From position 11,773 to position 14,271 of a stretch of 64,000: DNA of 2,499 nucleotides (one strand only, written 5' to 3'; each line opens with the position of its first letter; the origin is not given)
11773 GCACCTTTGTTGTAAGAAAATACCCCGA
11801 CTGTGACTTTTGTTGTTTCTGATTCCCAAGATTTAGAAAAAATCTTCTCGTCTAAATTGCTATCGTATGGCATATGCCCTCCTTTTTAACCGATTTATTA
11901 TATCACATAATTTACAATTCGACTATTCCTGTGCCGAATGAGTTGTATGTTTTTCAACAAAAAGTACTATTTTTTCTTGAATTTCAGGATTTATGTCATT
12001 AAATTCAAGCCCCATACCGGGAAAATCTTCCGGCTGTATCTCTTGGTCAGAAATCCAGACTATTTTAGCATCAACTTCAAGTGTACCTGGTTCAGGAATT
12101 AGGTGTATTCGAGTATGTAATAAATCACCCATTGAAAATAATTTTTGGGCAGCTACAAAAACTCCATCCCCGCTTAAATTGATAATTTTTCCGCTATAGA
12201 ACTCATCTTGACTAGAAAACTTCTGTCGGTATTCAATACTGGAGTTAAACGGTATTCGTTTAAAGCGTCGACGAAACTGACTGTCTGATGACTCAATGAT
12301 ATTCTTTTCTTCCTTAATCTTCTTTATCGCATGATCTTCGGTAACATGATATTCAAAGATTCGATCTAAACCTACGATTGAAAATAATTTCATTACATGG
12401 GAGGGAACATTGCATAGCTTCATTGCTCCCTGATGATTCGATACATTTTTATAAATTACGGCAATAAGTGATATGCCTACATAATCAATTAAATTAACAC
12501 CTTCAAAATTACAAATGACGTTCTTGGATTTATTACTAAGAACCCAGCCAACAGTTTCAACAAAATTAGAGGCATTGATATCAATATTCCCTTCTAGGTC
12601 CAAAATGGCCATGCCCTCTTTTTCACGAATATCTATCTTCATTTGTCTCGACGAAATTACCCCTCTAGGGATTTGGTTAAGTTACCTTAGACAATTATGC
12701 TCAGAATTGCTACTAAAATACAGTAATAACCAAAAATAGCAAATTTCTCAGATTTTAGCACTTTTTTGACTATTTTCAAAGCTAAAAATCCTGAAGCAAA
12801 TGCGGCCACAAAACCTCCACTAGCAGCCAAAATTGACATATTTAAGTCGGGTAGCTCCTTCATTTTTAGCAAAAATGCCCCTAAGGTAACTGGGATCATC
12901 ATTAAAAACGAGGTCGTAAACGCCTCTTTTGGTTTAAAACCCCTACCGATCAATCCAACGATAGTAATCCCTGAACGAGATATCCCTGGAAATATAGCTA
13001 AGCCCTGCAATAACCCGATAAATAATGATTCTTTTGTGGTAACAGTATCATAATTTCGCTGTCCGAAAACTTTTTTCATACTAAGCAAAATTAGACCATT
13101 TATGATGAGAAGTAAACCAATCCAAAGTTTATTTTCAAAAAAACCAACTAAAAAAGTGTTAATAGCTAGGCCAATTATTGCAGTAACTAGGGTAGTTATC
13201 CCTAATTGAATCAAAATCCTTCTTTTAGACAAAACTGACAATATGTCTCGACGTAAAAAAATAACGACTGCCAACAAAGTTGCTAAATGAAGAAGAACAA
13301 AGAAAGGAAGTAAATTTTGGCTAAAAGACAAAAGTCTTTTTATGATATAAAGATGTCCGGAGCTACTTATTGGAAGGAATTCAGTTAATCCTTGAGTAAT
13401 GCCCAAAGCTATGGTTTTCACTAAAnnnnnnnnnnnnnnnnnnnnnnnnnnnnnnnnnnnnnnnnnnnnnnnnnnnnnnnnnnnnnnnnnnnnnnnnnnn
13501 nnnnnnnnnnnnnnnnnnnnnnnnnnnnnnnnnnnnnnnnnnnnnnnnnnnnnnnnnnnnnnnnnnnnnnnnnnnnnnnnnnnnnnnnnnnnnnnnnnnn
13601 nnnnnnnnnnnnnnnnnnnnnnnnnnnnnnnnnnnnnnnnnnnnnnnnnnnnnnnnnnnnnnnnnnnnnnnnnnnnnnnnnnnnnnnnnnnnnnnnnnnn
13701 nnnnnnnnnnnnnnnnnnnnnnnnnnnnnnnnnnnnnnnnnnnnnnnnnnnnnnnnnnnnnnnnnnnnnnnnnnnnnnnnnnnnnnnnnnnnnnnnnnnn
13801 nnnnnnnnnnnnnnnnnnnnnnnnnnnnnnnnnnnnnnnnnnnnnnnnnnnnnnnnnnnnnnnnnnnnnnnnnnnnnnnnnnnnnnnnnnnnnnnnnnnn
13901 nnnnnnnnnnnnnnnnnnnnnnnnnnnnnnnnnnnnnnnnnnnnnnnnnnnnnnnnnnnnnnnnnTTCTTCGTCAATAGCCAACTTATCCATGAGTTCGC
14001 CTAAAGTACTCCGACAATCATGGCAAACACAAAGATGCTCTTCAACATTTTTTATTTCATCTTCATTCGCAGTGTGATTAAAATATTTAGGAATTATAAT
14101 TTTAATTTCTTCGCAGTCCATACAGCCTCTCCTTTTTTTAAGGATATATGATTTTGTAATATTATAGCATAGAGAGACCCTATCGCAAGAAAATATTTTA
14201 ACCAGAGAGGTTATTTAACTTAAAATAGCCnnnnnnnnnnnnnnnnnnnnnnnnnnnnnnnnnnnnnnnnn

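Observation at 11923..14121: STAS-PilZ fusion in an operon with an orphan zf-HC2 anti-sigma factor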

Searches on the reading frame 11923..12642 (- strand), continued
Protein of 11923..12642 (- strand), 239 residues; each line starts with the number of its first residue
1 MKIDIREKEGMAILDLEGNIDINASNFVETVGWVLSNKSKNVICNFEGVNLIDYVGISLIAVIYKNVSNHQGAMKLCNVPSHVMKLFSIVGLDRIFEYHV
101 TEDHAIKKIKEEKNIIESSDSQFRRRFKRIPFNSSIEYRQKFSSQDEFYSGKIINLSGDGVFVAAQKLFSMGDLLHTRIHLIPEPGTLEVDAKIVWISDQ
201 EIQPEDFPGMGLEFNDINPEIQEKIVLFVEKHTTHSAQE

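Call 45: find_encoding_contigs(protein=P0209, flank=6000, max_places=2)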
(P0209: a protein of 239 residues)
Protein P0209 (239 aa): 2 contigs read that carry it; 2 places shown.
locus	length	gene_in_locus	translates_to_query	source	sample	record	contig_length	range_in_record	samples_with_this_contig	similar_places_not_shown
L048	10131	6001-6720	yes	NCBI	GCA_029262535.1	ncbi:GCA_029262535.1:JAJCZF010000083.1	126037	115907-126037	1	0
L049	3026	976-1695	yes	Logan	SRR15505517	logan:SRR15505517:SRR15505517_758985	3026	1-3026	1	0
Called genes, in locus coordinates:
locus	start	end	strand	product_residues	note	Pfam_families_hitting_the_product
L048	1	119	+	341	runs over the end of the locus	PF01841:Transglut_core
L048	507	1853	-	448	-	PF01136:Peptidase_U32, PF16325:Peptidase_U32_C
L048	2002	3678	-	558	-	PF02463:SMC_N (faint), PF00005:ABC_tran, PF13304:AAA_21 (faint), PF12848:ABC_tran_Xtn, PF00005:ABC_tran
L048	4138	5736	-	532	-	PF00999:Na_H_Exchanger, PF02254:TrkA_N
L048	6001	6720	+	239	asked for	PF01740:STAS, PF13466:STAS_2 (weak), PF07238:PilZ (weak)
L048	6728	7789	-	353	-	PF07719:TPR_2 (faint), PF17874:TPR_MalT (faint), PF00515:TPR_1 (faint), PF13424:TPR_12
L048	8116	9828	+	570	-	PF00795:CN_hydrolase, PF02540:NAD_synthase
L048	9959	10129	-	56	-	?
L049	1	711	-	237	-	?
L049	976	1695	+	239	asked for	PF01740:STAS, PF13466:STAS_2 (weak), PF07238:PilZ (weak)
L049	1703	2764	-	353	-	PF07719:TPR_2 (faint), PF17874:TPR_MalT (faint), PF00515:TPR_1 (faint), PF13424:TPR_12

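Call 65: find_homologous_proteins(query=P0223, max_evalue=0.00001)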
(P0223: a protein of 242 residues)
Query P0223 (242 aa): 10 proteins with E <= 0.00001 among 4118 candidates.
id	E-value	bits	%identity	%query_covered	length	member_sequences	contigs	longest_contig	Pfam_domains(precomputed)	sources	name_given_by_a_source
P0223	3.8e-148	509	100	100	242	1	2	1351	PF07238.20,PF01740.27,PF13466.13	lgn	-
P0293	2.4e-49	186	44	96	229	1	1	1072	PF07238.20,PF01740.27,PF13466.13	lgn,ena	-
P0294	5.2e-22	97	42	50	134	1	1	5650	PF01740.27,PF13466.13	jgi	jgi:anti-sigma B factor antagonist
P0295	1.1e-20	93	55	41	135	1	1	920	PF07238.20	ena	-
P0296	5.6e-18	84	47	42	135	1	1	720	PF01740.27,PF22478.2,PF13466.13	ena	-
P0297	3.0e-14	72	39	45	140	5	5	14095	PF01740.27,PF13466.13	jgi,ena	jgi:anti-sigma B factor antagonist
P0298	4.5e-14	71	42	45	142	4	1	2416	PF01740.27,PF13466.13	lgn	-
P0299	3.8e-12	65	39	45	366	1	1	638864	PF01740.27,PF02517.22,PF13581.13,PF02518.32,PF13466.13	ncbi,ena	-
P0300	4.4e-11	61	41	46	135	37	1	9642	PF01740.27,PF13466.13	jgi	jgi:anti-anti-sigma factor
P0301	1.1e-10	60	39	47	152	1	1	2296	PF01740.27,PF13466.13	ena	-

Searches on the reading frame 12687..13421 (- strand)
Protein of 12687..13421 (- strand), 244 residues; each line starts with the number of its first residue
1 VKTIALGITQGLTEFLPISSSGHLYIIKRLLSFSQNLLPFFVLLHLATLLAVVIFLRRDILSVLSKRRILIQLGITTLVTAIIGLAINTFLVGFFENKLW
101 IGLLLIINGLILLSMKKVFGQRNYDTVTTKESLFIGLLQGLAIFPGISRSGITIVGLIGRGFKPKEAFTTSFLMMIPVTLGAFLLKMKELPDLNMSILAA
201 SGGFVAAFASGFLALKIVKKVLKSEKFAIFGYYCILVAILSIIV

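Call 3: search_protein_families(library=pfam, proteins=[window:12687-13421:-], max_evalue=0.1)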
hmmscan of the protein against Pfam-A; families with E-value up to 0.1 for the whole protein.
window:12687-13421:- (244 aa): 1 family
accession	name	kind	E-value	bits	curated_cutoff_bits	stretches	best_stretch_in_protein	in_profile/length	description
PF02673.24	BacA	-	3.8e-61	207.5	33.4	1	4-240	2-257/257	Bacitracin resistance protein BacA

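Call 4: search_protein_families(library=ncbifam, proteins=[window:12687-13421:-], max_evalue=0.1)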
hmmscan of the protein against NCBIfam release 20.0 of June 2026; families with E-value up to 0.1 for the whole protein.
window:12687-13421:- (244 aa): 12 families
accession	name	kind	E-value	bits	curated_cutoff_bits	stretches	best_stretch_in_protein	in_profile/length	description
TIGR00753.1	undec_PP_bacA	equivalog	1.6e-42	146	217.5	1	4-238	2-255/255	undecaprenyl-diphosphatase UppP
NF001390.0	PRK00281.1-4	equivalog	1.1e-40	139.8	260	1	2-242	8-263/272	undecaprenyl-diphosphate phosphatase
NF001389.0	PRK00281.1-2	equivalog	3.3e-39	134.9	262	1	2-243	8-262/272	undecaprenyl-diphosphate phosphatase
NF001396.0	PRK00281.3-3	equivalog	4.5e-37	128.3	382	1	2-241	6-260/264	undecaprenyl-diphosphate phosphatase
NF001397.0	PRK00281.3-4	equivalog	2.4e-36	125.8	363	1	2-243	5-276/281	undecaprenyl-diphosphate phosphatase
NF001393.0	PRK00281.2-4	equivalog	2.9e-36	125.3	284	1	2-240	5-260/266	undecaprenyl-diphosphate phosphatase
NF001392.0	PRK00281.2-1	equivalog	4.4e-33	115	308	1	2-242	9-269/280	undecaprenyl-diphosphate phosphatase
NF001391.0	PRK00281.1-5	equivalog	2.4e-30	105.9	293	1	1-243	7-271/279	undecaprenyl-diphosphate phosphatase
NF001388.0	PRK00281.1-1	equivalog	6.7e-30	104.6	362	1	3-242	10-269/273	undecaprenyl-diphosphate phosphatase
NF001394.0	PRK00281.2-5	equivalog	1.8e-29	103.1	311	1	2-239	10-269/281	undecaprenyl-diphosphate phosphatase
NF001398.0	PRK00281.3-5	equivalog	6.2e-27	95.1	354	1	2-243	6-275/278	undecaprenyl-diphosphate phosphatase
NF001395.0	PRK00281.3-1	equivalog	2.6e-24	86.2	394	2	121-243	177-301/306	undecaprenyl-diphosphate phosphatase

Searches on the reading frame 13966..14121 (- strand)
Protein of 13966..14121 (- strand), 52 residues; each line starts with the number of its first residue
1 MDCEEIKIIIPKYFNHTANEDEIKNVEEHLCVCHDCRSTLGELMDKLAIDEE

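Call 41: find_homologous_proteins(query=A2, max_evalue=0.01)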
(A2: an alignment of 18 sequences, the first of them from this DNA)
Query A2 (18 sequences) (52 aa, profile of the alignment): 9 proteins with E <= 0.01 among 25 candidates.
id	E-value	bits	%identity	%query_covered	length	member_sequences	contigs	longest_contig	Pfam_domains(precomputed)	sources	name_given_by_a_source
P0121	1.1e-20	91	79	92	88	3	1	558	PF13490.12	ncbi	-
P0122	1.5e-19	87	44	87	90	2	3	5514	PF13490.12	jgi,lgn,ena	-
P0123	1.7e-19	87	59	88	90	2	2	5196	-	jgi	jgi:hypothetical protein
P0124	2.5e-19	87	65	100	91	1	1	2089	PF13490.12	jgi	jgi:predicted anti-sigma-YlaC factor YlaD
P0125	3.8e-19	86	61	88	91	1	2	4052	-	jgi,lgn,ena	-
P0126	1.2e-18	85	42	92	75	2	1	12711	-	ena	-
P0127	5.4e-18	82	56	87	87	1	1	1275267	PF13490.12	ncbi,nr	ncbi:MAG: zf-HC2 domain-containing protein [Candidatus Omnitrophota bacterium]|nr:MAG: zf-HC2 domain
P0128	6.6e-18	82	54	88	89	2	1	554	-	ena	-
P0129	1.4e-16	78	54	92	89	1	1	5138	PF13490.12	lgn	-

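Call 48: search_solved_structures(query=A2, max_evalue=10, show_alignments=4)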
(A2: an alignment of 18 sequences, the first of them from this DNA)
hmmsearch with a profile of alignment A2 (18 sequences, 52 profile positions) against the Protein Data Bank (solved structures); distinct sequences matched with E-value up to 10: 9.
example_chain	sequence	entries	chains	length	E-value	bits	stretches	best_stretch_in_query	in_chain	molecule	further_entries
9u78_A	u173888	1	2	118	0.0069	19.6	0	5-25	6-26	Single Chain Protein of De Novo Designed Helix Bundles-4EH2 with KDPV Loop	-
7obn_A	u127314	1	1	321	0.25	14.5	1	18-35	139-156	DNA ligase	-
5wuq_C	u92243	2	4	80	0.71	13.1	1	1-41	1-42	Anti-sigma-W factor RsiW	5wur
3hug_B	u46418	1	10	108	0.74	13.1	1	12-43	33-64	PROBABLE CONSERVED MEMBRANE PROTEIN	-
4txp_A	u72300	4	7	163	0.96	12.7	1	35-50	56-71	Vacuolar protein sorting-associated protein VTA1 homolog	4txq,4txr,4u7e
2lxm_A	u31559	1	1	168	1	12.6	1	35-50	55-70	Vacuolar protein sorting-associated protein VTA1 homolog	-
2lxl_A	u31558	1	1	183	1.1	12.5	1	35-50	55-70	Vacuolar protein sorting-associated protein VTA1 homolog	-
2q1z_B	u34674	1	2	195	1.3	12.3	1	10-40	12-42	Anti-Sigma factor ChrR, transcriptional activator ChrR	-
2z2s_B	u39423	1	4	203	1.4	12.2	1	10-40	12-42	Anti-Sigma factor ChrR, transcriptional activator ChrR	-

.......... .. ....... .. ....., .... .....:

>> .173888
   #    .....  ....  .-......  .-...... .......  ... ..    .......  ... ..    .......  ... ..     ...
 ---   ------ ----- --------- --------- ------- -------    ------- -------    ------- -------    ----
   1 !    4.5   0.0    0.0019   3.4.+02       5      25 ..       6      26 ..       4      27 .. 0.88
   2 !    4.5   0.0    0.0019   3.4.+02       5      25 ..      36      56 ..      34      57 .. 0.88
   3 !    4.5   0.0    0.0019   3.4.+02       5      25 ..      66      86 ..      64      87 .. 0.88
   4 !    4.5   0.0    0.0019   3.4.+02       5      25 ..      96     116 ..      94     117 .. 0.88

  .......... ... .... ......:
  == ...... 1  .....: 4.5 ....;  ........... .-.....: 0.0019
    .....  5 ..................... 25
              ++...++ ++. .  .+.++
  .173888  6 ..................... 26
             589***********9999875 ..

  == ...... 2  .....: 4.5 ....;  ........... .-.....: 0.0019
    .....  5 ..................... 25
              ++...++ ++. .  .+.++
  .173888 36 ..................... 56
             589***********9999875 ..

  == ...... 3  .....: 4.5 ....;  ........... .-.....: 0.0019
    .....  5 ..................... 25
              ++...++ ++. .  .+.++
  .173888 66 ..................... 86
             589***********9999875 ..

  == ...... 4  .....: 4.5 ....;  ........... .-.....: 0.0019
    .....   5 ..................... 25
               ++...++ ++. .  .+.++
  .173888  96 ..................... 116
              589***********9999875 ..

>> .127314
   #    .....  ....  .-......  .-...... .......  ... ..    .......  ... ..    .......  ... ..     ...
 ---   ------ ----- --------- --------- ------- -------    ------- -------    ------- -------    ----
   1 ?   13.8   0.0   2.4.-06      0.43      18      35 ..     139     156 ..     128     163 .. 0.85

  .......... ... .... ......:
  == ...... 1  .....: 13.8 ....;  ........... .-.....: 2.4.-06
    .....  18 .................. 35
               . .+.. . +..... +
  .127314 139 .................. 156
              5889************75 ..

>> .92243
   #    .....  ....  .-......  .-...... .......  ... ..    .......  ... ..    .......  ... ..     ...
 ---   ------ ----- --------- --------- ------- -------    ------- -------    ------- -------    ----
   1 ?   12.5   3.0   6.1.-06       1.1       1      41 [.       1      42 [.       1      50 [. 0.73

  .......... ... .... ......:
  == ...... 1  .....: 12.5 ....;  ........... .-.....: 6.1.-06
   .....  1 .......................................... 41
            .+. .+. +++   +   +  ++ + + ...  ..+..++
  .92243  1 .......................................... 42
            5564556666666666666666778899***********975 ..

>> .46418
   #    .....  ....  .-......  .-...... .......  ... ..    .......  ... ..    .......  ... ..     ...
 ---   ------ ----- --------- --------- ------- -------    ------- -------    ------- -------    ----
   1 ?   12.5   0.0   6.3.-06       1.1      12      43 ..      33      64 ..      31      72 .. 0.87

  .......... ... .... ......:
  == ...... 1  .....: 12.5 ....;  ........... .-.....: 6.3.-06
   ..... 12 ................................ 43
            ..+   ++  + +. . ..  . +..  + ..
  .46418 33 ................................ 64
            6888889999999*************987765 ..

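Call 66: find_related_loci(query=A2, collection=metagenome_contigs, flank=4000)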
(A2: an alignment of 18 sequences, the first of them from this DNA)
Query A2 (52 aa) in metagenome_contigs; peptide patterns used: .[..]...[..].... (x = any residue, [..] = any of these).
101 stretches matched a pattern; 54 encode a relative of the query (tblastn E <= 1e-3); 54 distinct loci.
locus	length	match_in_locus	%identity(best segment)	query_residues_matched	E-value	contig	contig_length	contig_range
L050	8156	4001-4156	85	1-52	8e-28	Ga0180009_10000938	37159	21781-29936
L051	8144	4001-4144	83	1-48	5e-26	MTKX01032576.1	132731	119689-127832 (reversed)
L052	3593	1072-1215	79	1-48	6e-26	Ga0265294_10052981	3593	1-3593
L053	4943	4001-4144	79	1-48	3e-24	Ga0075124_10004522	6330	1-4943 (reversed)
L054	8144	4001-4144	79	1-48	3e-24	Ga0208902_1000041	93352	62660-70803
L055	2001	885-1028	79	1-48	3e-24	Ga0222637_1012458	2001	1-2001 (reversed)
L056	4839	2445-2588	79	1-48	3e-24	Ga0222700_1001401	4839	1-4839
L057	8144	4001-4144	79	1-48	4e-24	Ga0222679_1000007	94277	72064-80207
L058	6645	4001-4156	75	1-52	7e-24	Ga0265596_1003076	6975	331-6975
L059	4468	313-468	71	1-52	1e-23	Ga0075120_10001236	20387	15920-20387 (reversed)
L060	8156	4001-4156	71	1-52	2e-23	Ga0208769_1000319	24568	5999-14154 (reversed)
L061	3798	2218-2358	81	1-47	3e-23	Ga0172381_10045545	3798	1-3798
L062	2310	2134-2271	76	1-46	3e-22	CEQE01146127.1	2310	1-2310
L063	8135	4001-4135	80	1-45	7e-22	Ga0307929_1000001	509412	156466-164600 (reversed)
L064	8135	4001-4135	80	1-45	7e-22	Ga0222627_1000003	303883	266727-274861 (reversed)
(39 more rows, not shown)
